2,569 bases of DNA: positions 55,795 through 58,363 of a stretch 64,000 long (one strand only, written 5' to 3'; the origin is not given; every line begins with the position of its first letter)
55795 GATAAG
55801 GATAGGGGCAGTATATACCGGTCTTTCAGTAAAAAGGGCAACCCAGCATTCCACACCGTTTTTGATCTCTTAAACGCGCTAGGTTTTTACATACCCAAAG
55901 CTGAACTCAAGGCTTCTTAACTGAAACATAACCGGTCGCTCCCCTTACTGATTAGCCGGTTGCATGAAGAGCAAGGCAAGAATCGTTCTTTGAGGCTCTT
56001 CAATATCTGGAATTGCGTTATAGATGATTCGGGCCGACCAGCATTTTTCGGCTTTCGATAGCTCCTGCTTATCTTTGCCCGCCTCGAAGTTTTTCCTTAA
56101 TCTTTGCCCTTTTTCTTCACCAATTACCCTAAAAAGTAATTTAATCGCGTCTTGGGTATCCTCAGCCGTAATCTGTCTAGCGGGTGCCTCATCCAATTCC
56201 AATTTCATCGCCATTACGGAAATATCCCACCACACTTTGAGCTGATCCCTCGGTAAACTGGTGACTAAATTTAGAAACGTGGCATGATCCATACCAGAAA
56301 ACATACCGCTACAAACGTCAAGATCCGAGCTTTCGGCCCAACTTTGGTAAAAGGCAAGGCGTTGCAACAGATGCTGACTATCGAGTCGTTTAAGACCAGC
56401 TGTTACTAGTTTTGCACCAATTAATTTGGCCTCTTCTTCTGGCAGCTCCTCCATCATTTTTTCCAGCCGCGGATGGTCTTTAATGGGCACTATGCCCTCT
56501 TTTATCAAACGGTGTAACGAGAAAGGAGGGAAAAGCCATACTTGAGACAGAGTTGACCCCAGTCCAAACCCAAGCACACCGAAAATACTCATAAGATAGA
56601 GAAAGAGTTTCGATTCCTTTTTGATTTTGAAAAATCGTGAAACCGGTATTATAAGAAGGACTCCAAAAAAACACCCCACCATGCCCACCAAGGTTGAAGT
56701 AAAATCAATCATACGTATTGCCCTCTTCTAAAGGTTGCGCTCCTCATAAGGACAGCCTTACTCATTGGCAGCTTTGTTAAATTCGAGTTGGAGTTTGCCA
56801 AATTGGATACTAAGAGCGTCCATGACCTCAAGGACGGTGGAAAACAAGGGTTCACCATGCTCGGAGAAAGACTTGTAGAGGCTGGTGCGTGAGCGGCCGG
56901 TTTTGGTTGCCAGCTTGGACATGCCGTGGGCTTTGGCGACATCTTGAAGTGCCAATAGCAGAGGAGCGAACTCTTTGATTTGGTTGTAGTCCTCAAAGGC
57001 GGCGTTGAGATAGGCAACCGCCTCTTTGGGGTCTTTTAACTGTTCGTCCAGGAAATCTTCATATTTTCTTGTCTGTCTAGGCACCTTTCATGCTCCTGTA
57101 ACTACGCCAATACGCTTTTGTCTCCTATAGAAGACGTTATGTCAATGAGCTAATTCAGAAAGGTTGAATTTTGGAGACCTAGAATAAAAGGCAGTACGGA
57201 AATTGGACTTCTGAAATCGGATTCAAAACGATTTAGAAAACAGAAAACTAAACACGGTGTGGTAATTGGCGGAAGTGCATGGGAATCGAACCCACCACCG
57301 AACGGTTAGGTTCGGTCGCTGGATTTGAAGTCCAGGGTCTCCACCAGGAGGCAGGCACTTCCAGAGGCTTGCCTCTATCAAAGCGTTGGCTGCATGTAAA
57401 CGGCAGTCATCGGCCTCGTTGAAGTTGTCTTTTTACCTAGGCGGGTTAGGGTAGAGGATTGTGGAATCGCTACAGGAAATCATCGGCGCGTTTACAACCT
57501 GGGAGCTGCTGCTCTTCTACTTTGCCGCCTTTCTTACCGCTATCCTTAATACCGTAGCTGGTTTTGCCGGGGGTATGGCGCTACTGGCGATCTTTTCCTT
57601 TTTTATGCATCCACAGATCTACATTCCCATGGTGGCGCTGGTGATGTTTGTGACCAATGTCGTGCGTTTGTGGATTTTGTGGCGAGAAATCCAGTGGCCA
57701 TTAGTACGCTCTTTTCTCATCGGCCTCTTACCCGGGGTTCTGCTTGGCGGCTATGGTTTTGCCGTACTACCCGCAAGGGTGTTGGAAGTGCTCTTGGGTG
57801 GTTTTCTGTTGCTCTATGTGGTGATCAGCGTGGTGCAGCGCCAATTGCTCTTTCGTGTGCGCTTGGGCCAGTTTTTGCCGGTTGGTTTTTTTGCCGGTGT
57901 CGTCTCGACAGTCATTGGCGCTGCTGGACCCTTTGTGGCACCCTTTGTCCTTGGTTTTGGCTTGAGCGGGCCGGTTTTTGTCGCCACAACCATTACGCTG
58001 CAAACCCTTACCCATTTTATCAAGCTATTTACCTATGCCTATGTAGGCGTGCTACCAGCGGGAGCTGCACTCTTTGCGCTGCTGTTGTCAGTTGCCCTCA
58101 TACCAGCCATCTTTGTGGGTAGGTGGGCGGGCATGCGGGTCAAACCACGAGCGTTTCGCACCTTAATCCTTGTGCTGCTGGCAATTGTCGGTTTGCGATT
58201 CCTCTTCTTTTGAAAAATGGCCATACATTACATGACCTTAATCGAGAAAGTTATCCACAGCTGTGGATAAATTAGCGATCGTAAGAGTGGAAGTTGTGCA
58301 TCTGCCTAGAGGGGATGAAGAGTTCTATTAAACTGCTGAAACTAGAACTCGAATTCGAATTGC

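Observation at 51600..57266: AT-richer, TA-dense islet abutting tRNA-Sec: probable horizontally acquired island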

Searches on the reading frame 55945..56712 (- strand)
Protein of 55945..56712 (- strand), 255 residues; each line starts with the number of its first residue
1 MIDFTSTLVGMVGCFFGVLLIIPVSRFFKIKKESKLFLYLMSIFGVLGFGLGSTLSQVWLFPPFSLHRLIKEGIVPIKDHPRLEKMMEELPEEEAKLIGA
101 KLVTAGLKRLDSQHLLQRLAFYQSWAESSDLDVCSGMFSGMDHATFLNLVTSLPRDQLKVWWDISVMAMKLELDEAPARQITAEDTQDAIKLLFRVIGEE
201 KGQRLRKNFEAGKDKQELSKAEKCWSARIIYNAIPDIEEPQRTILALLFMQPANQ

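Call 5: search_protein_families(library=pfam, proteins=[window:55945-56712:-], max_evalue=0.01)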
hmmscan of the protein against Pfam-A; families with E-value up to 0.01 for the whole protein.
window:55945-56712:- (255 aa): 0 families

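Call 9: search_protein_families(library=padloc, proteins=[window:55945-56712:-], max_evalue=0.1)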
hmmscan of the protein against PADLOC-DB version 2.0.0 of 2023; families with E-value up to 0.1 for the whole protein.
window:55945-56712:- (255 aa): 0 families

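Call 10: search_protein_families(library=ncbifam, proteins=[window:55945-56712:-], max_evalue=0.1)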
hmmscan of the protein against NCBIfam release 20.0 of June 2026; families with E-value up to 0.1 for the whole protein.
window:55945-56712:- (255 aa): 0 families

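Call 26: find_homologous_proteins(query=window:55945-56712:-, max_evalue=0.01)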
Query window:55945-56712:- (255 aa): 1 proteins with E <= 0.01 among 683 candidates.
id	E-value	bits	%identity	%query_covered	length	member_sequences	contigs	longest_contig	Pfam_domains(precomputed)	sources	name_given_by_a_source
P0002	3.0e-165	566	100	100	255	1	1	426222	-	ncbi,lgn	-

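Call 32: search_protein_families(library=pfam, proteins=[window:55945-56712:-], max_evalue=10)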
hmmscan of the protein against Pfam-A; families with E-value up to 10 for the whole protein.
window:55945-56712:- (255 aa): 0 families

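Call 33: search_protein_families(library=phrogs, proteins=[window:55945-56712:-], max_evalue=0.01)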
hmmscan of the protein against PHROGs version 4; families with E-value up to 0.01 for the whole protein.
window:55945-56712:- (255 aa): 0 families

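Call 42: predict_structure(protein=window:55945-56712:-)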
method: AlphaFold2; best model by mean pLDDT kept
length: 255 residues; sequences in the alignment: 1
mean_pLDDT: 47.3   pTM: 0.24
mean pLDDT of the five models: 47.3, 44.3, 43.0, 41.3, 40.1
residues with pLDDT >= 90: 0; 70-90: 41; 50-70: 29; < 50: 185
segments of 3 or more residues with pLDDT < 50: 55-71, 73-78, 80-83, 90-198, 212-255
pLDDT, mean of each block of 10 residues (from residue 1): 57 77 79 78 73 49 42 46 52 44 34 35 34 35 43 42 35 32 42 46 52 41 36 42 45 31
secondary structure, 60 per line:
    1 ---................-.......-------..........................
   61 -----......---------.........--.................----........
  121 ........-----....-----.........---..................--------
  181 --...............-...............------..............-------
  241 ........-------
elements in order: H4-19 H21-27 H35-60 H66-71 H81-89 H92-108 H113-128 H134-137 H143-151 H155-172 H183-197 H199-213 H220-233 H241-248

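Call 45: search_solved_structures(query=window:55945-56712:-, max_evalue=10)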
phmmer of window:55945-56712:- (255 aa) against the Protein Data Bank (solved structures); distinct sequences matched with E-value up to 10: 2.
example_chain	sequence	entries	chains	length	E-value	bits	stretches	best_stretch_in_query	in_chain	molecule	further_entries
8fxq_A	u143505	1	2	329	0.93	12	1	107-166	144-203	Rhizopuspepsin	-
9t5t_C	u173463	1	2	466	1.4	11.4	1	9-67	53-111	Photosystem II CP43 reaction center protein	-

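Call 70: search_dna_similar(query=window:55945-56712:-, collection=plasmids, mode=protein, max_evalue=0.01, max_rows=5)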
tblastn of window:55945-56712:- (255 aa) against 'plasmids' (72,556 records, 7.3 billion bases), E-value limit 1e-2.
Records with a match: 1; places in all: 1; records where one place covers at least 80% of the query: 0.
Best place of each record, by identity: <60% 1.
By first word of the organism name: Xanthomonas 1.
By predicted mobility (MOB-suite, as given by PLSDB): non-mobilizable 1.
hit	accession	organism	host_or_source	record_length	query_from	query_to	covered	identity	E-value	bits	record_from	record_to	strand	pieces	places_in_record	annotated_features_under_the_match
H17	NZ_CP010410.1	Xanthomonas sacchari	cell culture,rice seeds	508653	99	251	60%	29.4%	3e-11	70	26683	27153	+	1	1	hypothetical protein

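Call 71: get_annotated_region(hit=H17, flank=5000)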
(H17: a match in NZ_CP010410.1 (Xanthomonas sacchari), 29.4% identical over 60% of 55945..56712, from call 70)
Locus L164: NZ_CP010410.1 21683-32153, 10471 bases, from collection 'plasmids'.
description: Xanthomonas sacchari strain R1 plasmid unnamed, complete sequence
organism: Xanthomonas sacchari (NCBI taxid 56458)
taxonomy: Bacteria; Pseudomonadota; Gammaproteobacteria; Lysobacterales; Lysobacteraceae; Xanthomonas; Xanthomonas sacchari
host: -; source: cell culture,rice seeds; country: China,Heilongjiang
typing (MOB-suite, as given by PLSDB): non-mobilizable
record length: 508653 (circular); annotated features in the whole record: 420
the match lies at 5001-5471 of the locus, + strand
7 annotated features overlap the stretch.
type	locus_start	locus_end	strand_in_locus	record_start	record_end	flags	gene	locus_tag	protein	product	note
CDS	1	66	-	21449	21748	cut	-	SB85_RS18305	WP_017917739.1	YciI family protein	-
CDS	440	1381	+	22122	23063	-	-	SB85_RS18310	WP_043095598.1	ScpA family protein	GO:0051301 - cell division [Evidence IEA]; GO:0007059 - chromosome segregation [Evidence IEA]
CDS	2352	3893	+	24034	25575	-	-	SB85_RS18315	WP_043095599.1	pseudouridine synthase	GO:0001522 - pseudouridine synthesis [Evidence IEA]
CDS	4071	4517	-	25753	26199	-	-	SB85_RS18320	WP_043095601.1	hypothetical protein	-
CDS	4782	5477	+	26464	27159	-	-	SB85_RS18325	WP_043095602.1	hypothetical protein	-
CDS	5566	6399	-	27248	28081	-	-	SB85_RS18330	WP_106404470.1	CDP-diacylglycerol diphosphatase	GO:0008654 - phospholipid biosynthetic process [Evidence IEA]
CDS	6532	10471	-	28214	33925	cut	-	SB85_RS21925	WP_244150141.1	hypothetical protein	-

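Call 73: search_protein_families(library=pfam, proteins=[L164:4782-5477:+, L164:4071-4517:-], max_evalue=1)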
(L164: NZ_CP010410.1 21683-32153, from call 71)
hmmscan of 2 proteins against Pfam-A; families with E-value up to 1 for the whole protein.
L164:4782-5477:+ (231 aa): 4 families
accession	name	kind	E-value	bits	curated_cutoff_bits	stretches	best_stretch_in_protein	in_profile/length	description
PF09349.15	OHCU_decarbox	-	0.0053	17.7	24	1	161-199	29-68/155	OHCU decarboxylase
PF01846.25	FF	-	0.031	14.8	22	1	45-67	20-40/50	FF domain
PF10145.14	PhageMin_Tail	-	0.084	13.2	33.2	0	162-203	12-55/201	Phage-related minor tail protein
PF17436.7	DUF5415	-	0.23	11.9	25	1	194-214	36-56/66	Family of unknown function (DUF5415)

L164:4071-4517:- (148 aa): 1 family
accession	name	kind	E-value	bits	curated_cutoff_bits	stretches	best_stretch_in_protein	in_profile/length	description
PF16765.10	Pim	-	0.0012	19.3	24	1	11-88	5-83/91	Pesticin immunity protein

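Call 76: search_dna_similar(query=window:55945-56712:-, collection=phages, mode=protein, max_evalue=0.01, max_rows=5)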
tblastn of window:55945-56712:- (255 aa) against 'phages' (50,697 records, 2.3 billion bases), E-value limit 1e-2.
No match.

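Call 83: find_related_loci(query=window:55945-56712:-, collection=viral_contigs, flank=5000)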
Query window:55945-56712:- (255 aa) in viral_contigs; peptide patterns used: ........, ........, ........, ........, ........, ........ (x = any residue, [..] = any of these).
10 stretches matched a pattern, but none encodes a relative of the query by tblastn (E <= 1e-3).

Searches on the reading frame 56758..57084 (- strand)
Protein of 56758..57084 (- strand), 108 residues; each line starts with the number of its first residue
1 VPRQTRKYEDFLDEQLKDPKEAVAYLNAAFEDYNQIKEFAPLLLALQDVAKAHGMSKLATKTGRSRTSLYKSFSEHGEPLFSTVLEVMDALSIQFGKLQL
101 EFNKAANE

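Call 5: search_protein_families(library=pfam, proteins=[window:56758-57084:-], max_evalue=0.01)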
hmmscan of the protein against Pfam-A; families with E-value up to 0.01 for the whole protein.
window:56758-57084:- (108 aa): 1 family
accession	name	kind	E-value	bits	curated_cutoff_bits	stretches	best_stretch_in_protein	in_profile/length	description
PF21716.3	dnstrm_HI1420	-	1.4e-19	70.2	27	1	14-95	9-86/90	Probable addiction module antidote protein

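Call 9: search_protein_families(library=padloc, proteins=[window:56758-57084:-], max_evalue=0.1)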
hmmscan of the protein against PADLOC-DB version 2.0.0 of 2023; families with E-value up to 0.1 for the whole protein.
window:56758-57084:- (108 aa): 0 families

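Call 10: search_protein_families(library=ncbifam, proteins=[window:56758-57084:-], max_evalue=0.1)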
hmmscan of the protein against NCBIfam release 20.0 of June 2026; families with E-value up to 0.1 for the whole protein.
window:56758-57084:- (108 aa): 2 families
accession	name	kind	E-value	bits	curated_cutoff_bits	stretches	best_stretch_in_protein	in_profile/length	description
TIGR02684.1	dnstrm_HI1420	hypoth_equivalog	2.2e-19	69.4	53.7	1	13-95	8-86/89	addiction module antidote protein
NF048016.1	antoxin_DhiA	equivalog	3.2e-06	27.7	200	1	17-90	82-156/160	type II toxin-antitoxin system antitoxin DhiA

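Call 33: search_protein_families(library=phrogs, proteins=[window:56758-57084:-], max_evalue=0.01)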
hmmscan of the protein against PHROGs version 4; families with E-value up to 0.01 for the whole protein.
window:56758-57084:- (108 aa): 2 families
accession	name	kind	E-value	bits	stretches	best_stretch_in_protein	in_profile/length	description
phrog_4268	-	transcription regulation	1.6e-20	74.1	1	13-95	11-89/96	transcriptional repressor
phrog_1373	-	transcription regulation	0.0064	17.5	1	16-96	45-120/166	transcriptional regulator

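Call 67: search_solved_structures(query=window:56758-57084:-, max_evalue=0.01)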
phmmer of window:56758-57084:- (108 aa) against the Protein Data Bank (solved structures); distinct sequences matched with E-value up to 0.01: 0.

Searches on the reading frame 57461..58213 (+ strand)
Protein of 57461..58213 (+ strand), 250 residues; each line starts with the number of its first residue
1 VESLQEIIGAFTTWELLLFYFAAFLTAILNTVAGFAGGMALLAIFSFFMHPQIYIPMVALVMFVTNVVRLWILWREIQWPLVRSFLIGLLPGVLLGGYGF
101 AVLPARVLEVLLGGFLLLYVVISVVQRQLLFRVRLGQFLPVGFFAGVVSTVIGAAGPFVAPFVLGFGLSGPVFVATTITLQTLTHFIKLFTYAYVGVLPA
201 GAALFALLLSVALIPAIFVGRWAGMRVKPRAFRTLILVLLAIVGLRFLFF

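Call 5: search_protein_families(library=pfam, proteins=[window:57461-58213:+], max_evalue=0.01)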
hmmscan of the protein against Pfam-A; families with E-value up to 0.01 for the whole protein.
window:57461-58213:+ (250 aa): 1 family
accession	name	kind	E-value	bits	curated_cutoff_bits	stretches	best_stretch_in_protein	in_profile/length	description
PF01925.25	TauE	-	1.5e-28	100.5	32.6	1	21-246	3-236/237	Sulfite exporter TauE/SafE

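Call 13: find_encoding_contigs(protein=window:57461-58213:+, flank=10000, max_places=6)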
Protein window:57461-58213:+ (250 aa): 1 contig read that carries it; 1 place shown.
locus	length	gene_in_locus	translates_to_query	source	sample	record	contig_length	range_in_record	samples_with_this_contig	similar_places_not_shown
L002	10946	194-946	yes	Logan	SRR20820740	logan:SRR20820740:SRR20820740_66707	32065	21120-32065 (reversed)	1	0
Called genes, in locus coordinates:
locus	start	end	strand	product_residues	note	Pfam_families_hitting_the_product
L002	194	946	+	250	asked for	PF01925:TauE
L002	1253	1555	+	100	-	PF00111:Fer2 (weak)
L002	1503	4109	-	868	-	PF19864:Radical_SAM_N2, PF04055:Radical_SAM, PF10105:DUF2344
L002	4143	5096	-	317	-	PF08331:QueG_DUF1730, PF12838:Fer4_7 (faint), PF13187:Fer4_9 (faint), PF13484:Fer4_16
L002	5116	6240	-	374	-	PF02350:Epimerase_2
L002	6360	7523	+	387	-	PF01041:DegT_DnrJ_EryC1, PF01212:Beta_elim_lyase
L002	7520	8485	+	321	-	PF01073:3Beta_HSD, PF01370:Epimerase, PF02719:Polysacc_synt_2, PF04321:RmlD_sub_bind, PF07993:NAD_binding_4, PF16363:GDP_Man_Dehyd, PF13460:NAD_binding_10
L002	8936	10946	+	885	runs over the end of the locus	PF04932:Wzy_C, PF13424:TPR_12 (faint), PF07719:TPR_2 (faint), PF13181:TPR_8 (faint), PF13431:TPR_17 (faint), PF14559:TPR_19 (faint)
